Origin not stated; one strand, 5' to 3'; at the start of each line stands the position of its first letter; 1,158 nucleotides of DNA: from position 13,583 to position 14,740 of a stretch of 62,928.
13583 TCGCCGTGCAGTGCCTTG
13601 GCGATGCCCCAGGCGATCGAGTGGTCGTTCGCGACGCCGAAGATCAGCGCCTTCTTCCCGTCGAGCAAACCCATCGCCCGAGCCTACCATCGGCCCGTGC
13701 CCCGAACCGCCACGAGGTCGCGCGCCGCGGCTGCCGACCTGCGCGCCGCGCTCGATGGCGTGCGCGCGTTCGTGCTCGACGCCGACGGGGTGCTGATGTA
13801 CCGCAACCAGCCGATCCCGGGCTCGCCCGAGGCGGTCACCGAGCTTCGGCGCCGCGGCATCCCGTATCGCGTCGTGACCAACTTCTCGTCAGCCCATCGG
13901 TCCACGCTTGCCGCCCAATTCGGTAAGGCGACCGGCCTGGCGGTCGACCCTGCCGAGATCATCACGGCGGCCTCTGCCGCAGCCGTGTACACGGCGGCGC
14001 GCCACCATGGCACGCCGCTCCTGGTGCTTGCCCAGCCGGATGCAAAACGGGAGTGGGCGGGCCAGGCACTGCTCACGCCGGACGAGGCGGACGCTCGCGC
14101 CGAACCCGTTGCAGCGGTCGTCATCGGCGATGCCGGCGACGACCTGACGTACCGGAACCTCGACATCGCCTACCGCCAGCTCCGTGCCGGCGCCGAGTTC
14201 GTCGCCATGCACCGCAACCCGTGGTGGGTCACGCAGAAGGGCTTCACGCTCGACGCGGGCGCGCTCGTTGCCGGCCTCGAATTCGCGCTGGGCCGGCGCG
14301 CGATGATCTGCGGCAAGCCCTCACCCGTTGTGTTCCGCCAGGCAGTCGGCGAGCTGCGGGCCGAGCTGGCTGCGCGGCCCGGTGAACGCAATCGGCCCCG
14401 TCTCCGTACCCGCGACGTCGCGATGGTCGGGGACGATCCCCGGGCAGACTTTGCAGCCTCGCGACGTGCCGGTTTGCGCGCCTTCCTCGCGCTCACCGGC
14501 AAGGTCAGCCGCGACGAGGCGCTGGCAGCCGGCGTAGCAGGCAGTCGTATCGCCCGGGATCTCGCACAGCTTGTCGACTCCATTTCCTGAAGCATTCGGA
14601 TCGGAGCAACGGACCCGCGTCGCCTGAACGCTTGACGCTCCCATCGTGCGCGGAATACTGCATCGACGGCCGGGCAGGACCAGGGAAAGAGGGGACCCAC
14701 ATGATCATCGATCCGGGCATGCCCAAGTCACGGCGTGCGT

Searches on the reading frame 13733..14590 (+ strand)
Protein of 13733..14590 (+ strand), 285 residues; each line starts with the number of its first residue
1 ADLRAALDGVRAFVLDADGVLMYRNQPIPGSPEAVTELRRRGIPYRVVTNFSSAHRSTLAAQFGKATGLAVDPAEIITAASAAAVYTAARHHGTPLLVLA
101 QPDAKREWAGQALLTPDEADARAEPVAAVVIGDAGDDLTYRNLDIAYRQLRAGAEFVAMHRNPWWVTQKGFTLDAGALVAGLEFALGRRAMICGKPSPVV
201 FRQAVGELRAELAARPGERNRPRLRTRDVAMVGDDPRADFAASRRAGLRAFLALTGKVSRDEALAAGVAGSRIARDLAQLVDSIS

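Call 33: search_protein_families(library=pfam, proteins=[window:13733-14590:+], max_evalue=0.00001)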
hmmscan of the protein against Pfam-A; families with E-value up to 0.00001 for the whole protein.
window:13733-14590:+ (285 aa): 3 families
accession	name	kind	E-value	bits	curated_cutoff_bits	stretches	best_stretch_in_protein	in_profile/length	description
PF13344.12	Hydrolase_6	-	2.3e-21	76.2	27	1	13-108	1-95/101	Haloacid dehalogenase-like hydrolase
PF13242.12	Hydrolase_like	-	5.6e-15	55.4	22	1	192-280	1-75/75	HAD-hyrolase-like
PF00702.32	Hydrolase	-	1.5e-09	39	26.4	0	7-73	77-137/191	haloacid dehalogenase-like hydrolase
